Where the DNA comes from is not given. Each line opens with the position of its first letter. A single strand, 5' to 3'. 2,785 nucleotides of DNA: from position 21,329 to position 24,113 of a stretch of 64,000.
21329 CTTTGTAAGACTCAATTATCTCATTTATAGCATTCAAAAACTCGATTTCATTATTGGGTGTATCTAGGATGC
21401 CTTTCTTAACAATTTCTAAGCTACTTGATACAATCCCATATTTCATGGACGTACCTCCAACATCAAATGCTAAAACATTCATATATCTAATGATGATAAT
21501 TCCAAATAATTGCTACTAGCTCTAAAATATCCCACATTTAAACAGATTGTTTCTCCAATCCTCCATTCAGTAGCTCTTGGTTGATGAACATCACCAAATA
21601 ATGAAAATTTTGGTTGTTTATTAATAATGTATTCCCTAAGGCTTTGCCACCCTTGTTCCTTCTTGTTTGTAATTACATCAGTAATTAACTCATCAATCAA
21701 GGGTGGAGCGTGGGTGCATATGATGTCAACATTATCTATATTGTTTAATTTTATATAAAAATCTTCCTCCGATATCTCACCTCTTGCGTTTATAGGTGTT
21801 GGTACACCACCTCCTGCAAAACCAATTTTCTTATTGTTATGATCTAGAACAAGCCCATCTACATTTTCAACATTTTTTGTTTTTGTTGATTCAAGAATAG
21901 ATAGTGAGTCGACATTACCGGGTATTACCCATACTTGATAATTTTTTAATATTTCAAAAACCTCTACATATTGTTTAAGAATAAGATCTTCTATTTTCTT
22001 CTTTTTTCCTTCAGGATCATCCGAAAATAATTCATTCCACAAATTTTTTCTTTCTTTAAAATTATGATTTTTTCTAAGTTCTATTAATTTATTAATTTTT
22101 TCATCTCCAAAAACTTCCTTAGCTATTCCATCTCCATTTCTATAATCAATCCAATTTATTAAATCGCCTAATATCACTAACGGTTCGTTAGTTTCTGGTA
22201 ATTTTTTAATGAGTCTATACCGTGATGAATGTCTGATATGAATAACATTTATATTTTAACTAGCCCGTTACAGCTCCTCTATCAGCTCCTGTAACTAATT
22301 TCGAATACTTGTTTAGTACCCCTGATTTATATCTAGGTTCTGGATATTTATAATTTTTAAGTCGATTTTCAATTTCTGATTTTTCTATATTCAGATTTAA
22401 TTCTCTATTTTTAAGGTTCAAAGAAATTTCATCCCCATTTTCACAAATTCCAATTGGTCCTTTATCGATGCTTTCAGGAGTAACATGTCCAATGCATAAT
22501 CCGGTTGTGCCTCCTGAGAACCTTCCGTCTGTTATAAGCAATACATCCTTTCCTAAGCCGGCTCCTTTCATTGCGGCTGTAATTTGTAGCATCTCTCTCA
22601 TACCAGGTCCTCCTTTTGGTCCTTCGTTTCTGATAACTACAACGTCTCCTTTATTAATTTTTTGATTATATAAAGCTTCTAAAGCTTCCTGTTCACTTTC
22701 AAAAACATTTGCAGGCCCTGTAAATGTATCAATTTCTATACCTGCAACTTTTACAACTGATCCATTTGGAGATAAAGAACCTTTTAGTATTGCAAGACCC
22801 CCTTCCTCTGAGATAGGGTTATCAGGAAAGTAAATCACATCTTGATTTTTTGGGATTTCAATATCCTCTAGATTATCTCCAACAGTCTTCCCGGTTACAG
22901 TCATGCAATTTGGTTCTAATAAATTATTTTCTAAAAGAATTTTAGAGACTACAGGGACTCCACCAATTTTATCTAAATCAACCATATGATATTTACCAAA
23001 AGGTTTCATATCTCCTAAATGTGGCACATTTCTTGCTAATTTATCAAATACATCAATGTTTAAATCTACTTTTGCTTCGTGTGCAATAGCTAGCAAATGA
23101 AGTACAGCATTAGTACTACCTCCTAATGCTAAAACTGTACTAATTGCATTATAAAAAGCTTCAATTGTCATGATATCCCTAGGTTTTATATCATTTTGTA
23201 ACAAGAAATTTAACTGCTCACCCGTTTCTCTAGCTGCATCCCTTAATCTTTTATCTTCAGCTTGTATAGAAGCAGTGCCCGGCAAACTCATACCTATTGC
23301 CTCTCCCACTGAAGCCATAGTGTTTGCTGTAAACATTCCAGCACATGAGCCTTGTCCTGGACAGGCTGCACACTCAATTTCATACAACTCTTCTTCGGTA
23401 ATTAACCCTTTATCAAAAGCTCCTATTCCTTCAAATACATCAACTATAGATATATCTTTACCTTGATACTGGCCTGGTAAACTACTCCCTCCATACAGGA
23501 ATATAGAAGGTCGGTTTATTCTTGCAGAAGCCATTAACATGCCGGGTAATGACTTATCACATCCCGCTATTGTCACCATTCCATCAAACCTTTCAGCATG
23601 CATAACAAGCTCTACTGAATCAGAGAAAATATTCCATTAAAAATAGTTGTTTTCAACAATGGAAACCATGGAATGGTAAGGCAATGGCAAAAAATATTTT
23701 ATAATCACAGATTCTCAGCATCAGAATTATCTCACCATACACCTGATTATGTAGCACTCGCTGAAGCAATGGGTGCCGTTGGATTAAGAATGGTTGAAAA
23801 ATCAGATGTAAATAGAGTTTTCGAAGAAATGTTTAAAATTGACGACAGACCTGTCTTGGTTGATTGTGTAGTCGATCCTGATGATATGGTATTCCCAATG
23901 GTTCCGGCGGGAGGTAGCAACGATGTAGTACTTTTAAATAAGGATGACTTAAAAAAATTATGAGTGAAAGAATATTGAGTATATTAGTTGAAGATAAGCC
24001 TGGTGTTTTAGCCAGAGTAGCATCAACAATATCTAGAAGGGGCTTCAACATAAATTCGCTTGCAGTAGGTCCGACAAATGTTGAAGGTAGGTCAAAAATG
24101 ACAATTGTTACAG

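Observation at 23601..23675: Divergent ilvD and ilvB are both decapitated at one junction, indicating a single ~2 kb loss (or a mis-join) that removed two 5' ends and the shared control region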

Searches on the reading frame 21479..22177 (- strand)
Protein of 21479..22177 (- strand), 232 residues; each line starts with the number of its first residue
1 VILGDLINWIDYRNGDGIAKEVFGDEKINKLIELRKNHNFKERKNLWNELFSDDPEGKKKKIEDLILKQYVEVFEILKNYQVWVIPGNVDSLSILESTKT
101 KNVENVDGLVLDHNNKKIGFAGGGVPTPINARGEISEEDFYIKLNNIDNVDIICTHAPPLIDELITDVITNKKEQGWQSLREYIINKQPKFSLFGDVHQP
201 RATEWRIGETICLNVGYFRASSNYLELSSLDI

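Call 32: search_protein_families(library=ncbifam, proteins=[window:21479-22177:-], max_evalue=0.001)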
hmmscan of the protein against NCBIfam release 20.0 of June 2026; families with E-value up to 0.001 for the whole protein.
window:21479-22177:- (232 aa): 0 families

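Call 33: search_protein_families(library=pfam, proteins=[window:21479-22177:-], max_evalue=0.01)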
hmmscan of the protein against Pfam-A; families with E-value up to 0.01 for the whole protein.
window:21479-22177:- (232 aa): 1 family
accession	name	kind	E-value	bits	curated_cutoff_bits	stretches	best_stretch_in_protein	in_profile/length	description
PF14582.11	Metallophos_3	-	0.0079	16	28.2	0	147-219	171-240/259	Metallophosphoesterase, calcineurin superfamily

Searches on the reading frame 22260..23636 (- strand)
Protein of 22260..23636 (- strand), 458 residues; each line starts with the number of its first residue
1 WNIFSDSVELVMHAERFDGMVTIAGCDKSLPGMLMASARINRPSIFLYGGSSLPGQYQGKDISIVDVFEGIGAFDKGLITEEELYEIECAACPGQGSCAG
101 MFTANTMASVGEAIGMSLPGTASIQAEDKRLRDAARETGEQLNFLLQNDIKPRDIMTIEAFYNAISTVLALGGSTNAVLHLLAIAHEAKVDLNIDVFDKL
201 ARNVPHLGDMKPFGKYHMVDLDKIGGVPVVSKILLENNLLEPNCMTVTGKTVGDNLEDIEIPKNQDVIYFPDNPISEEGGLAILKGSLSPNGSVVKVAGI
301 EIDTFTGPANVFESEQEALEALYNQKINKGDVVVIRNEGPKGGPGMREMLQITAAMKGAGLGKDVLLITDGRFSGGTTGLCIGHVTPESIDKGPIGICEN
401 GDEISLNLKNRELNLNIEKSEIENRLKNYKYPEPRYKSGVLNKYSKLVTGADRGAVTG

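Call 3: search_protein_families(library=pfam, proteins=[window:22260-23636:-], max_evalue=0.001)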
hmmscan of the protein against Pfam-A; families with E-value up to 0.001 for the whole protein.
window:22260-23636:- (458 aa): 2 families
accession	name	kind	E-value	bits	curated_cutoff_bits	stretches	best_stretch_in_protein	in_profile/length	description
PF00920.27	ILVD_EDD_N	-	3.7e-98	329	27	1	2-255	65-316/316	Dihydroxy-acid/6-phosphogluconate dehydratase N-terminal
PF24877.1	ILV_EDD_C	-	9.9e-70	234.3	27.7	1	266-455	1-191/191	Dihydroxy-acid/6-phosphogluconate dehydratase C-terminal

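Call 4: search_protein_families(library=ncbifam, proteins=[window:22260-23636:-], max_evalue=0.001)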
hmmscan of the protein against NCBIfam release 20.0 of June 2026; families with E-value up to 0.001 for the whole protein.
window:22260-23636:- (458 aa): 8 families
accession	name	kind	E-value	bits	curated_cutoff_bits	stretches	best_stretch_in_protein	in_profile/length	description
NF002068.0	PRK00911.1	subfamily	1.6e-201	670.6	644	1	3-457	100-555/559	dihydroxy-acid dehydratase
TIGR00110.1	ilvD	equivalog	1.3e-182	608.2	618.15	1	2-457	82-541/543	dihydroxy-acid dehydratase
NF009103.0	PRK12448.1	equivalog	1.8e-122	409.6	710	2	2-266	98-371/616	dihydroxy-acid dehydratase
NF004784.0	PRK06131.1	subfamily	3e-118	395.7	539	1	2-456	102-559/576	dihydroxy-acid dehydratase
NF009559.0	PRK13016.1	equivalog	1.7e-108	363.3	882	1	4-455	104-559/578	L-arabinonate dehydratase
NF009560.0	PRK13017.1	subfamily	9.3e-106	354.3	684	1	8-456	111-574/595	dihydroxy-acid dehydratase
TIGR03432.1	yjhG_yagF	hypoth_equivalog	1.9e-74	250.9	808.15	1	17-418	147-575/640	YjhG/YagF family D-xylonate dehydratase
TIGR01196.1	edd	equivalog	5.4e-56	190.1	708.25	1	12-454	139-596/601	phosphogluconate dehydratase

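Call 6: find_related_loci(query=window:22260-23636:-, collection=genome_contigs, flank=6000)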
Query window:22260-23636:- (458 aa) in genome_contigs; peptide patterns used: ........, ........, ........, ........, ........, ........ (x = any residue, [..] = any of these).
600 stretches matched a pattern (row limit reached: there are more); 593 encode a relative of the query (tblastn E <= 1e-3); the best 80 are kept; 80 distinct loci.
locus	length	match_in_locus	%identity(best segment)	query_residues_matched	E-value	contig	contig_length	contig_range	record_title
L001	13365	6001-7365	82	3-457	0e+0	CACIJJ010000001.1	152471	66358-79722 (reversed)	uncultured Candidatus Actinomarina sp. isolate AG-913-F10 genome assembly, contig: AG-913-F10_NODE_1, whole genome shotg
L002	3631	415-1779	80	3-457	0e+0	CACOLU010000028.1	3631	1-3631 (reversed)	MAG: uncultured Candidatus Actinomarina sp. isolate AH-321-N21 genome assembly, contig: AH-321-N21_NODE_28, whole genome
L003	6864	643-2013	66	2-458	0e+0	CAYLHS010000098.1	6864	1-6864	MAG TPA_asm: uncultured Acidimicrobiia bacterium isolate binchicken_co151_350 genome assembly, contig: NODE_18824_length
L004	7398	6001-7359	67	3-455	0e+0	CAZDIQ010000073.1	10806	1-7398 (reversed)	MAG TPA_asm: uncultured Acidimicrobiaceae bacterium isolate SRP344714_co2_149 genome assembly, contig: NODE_16085_length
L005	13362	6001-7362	64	3-456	0e+0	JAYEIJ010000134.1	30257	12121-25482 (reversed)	MAG: Actinomycetota bacterium isolate MAG194 MAG194_134, whole genome shotgun sequence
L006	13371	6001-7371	62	2-458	0e+0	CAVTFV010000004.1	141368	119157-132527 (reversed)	MAG: uncultured Acidobacteriota bacterium isolate MFD09267.bin.1.163 genome assembly, contig: contig_20734, whole genome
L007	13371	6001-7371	64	2-458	0e+0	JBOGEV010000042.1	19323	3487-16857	MAG: Acidimicrobiia bacterium isolate M3-S_maxbin2.bin.341 k127_707032, whole genome shotgun sequence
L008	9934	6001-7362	63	3-456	0e+0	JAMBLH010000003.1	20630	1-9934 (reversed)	MAG: Actinomycetes bacterium isolate H2.bin.33 k83_7726, whole genome shotgun sequence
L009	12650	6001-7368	63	3-458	0e+0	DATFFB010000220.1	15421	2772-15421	MAG TPA_asm: Acidimicrobiia bacterium isolate SMAG_U8623 k141_934083, whole genome shotgun sequence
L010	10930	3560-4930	63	2-458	0e+0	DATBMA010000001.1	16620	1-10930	MAG TPA_asm: Acidimicrobiia bacterium isolate SMAG_U3986 k141_603471, whole genome shotgun sequence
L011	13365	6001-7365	60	2-456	0e+0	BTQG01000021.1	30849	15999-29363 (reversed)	MAG: Acidimicrobiia bacterium BMS9Abin07 DNA, NODE_317_length_30849, whole genome shotgun sequence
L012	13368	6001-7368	60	3-457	0e+0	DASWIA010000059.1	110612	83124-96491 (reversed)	MAG TPA_asm: Acidimicrobiales bacterium isolate SMAG_U2856 k141_1833124, whole genome shotgun sequence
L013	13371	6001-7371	59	2-457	0e+0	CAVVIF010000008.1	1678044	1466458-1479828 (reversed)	MAG: uncultured Microthrixaceae bacterium isolate MFD02840.bin.2.310 genome assembly, contig: contig_7218, whole genome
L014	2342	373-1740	59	3-457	0e+0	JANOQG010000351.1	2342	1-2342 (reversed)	MAG: Actinomycetes bacterium isolate VAR_4_metabat_369 VAR_4_k141_3996591, whole genome shotgun sequence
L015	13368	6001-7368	60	3-457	0e+0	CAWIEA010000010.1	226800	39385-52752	MAG: uncultured Acidimicrobiia bacterium isolate MFD05442.bin.2.32 genome assembly, contig: contig_50139, whole genome s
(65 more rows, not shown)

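Call 7: find_encoding_contigs(protein=window:22260-23603:-, flank=6000, max_places=10)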
Protein window:22260-23603:- (447 aa): no gene with exactly this product is on record in the collection.

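Call 53: list_cluster_members(proteins=[window:22260-23603:-, window:23673-23963:+, window:21479-22177:-, window:24442-25458:+, window:20574-21482:-])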
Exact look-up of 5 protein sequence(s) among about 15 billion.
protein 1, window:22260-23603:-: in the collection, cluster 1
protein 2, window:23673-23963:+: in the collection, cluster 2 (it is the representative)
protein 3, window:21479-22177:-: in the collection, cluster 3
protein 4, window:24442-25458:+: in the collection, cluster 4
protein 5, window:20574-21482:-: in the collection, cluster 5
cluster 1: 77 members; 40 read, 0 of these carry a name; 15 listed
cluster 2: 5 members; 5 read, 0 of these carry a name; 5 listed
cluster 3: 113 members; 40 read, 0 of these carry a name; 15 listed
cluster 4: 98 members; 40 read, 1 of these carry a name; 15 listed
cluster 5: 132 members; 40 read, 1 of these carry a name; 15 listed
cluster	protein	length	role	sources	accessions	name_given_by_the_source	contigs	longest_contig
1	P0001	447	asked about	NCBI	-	-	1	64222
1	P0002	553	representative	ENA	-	-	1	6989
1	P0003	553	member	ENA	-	-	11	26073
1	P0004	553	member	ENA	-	-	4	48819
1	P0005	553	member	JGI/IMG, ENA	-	-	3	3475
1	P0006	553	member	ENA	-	-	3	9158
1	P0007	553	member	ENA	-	-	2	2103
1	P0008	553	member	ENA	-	-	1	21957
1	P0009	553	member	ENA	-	-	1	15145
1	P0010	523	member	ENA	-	-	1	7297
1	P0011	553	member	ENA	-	-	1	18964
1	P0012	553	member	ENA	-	-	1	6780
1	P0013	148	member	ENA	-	-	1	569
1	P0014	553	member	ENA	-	-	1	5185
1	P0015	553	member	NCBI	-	-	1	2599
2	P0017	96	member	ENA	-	-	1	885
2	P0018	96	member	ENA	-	-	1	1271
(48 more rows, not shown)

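Call 55: find_encoding_contigs(protein=P0018, flank=3000, max_places=5)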
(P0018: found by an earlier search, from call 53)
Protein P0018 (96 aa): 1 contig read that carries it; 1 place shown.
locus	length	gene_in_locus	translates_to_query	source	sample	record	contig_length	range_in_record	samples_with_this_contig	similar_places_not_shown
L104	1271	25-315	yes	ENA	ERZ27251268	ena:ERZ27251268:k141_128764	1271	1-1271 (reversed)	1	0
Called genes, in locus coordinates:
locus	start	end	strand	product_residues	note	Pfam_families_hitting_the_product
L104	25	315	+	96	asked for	PF02775:TPP_enzyme_C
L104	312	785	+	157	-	PF01842:ACT, PF13291:ACT_4 (weak), PF22629:ACT_AHAS_ss, PF13710:ACT_5, PF10369:ALS_ss_C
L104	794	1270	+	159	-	?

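Call 56: find_encoding_contigs(protein=P0017, flank=3000, max_places=5)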
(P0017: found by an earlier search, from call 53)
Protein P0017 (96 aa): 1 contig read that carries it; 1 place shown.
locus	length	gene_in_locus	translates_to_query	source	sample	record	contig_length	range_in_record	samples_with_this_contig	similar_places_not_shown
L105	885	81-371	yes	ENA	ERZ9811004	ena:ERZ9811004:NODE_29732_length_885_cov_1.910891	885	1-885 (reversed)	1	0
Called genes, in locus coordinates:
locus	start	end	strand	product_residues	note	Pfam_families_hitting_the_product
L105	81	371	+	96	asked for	PF02775:TPP_enzyme_C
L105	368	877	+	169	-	PF01842:ACT, PF13291:ACT_4 (weak), PF22629:ACT_AHAS_ss, PF13710:ACT_5, PF10369:ALS_ss_C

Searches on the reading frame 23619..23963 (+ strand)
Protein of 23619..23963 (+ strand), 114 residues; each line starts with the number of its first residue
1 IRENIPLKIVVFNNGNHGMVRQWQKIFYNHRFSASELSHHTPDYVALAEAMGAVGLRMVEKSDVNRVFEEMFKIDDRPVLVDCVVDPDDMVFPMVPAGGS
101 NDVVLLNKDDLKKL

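Call 3: search_protein_families(library=pfam, proteins=[window:23619-23963:+], max_evalue=0.001)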
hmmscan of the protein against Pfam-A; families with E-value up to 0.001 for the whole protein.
window:23619-23963:+ (114 aa): 1 family
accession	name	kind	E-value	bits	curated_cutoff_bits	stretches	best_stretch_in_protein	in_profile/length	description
PF02775.26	TPP_enzyme_C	-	1.5e-18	67.5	21.9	1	1-83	69-151/151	Thiamine pyrophosphate enzyme, C-terminal TPP binding domain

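Call 4: search_protein_families(library=ncbifam, proteins=[window:23619-23963:+], max_evalue=0.001)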
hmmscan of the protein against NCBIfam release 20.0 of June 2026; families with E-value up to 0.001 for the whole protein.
window:23619-23963:+ (114 aa): 41 families (the best 25 are shown)
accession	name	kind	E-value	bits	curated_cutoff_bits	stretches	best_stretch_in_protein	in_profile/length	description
NF005860.0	PRK07789.1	equivalog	3.4e-36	124.7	881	1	3-108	493-601/615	acetolactate synthase large subunit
TIGR00118.1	acolac_lg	equivalog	9.8e-30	103.5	538.35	1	3-105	453-554/557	biosynthetic-type acetolactate synthase large subunit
NF004710.0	PRK06048.1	equivalog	1.3e-28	99.8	976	1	2-103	456-555/561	acetolactate synthase large subunit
NF005651.0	PRK07418.1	subfamily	1.2e-27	96.3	942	1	4-104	479-578/617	acetolactate synthase large subunit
NF005409.0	PRK06965.1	equivalog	2.5e-26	92.3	1035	1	4-111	481-587/587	acetolactate synthase 3 catalytic subunit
NF005228.0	PRK06725.1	equivalog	9.1e-26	90.2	991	1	3-106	466-566/571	acetolactate synthase large subunit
NF006581.0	PRK09107.1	equivalog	1.4e-25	89.7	974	1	3-110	473-578/595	acetolactate synthase 3 large subunit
NF005824.0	PRK07710.1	equivalog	2.1e-24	85.8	976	1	3-98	468-561/573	acetolactate synthase large subunit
NF006524.0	PRK08978.1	equivalog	2.7e-24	85.4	738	1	2-105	443-544/548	acetolactate synthase 2 catalytic subunit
NF005058.0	PRK06466.1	equivalog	4e-24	85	951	1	4-108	467-570/574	acetolactate synthase 3 large subunit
NF006319.0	PRK08527.1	equivalog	4.1e-23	81.6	905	1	3-109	458-562/565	acetolactate synthase large subunit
NF004919.0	PRK06276.1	equivalog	7e-23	80.8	866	1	3-105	458-557/582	acetolactate synthase large subunit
NF006525.0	PRK08979.1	equivalog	4.7e-21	74.8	1084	1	3-109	464-569/572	acetolactate synthase 3 large subunit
NF005364.0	PRK06882.1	equivalog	7.6e-20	70.8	1083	1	4-110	465-570/574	acetolactate synthase 3 large subunit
NF005936.0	PRK07979.1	equivalog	1.1e-17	63.6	1080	1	4-109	465-571/574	acetolactate synthase 3 large subunit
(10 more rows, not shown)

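Call 11: find_encoding_contigs(protein=window:23673-23963:+, flank=8000, max_places=10)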
Protein window:23673-23963:+ (96 aa): no gene with exactly this product is on record in the collection.
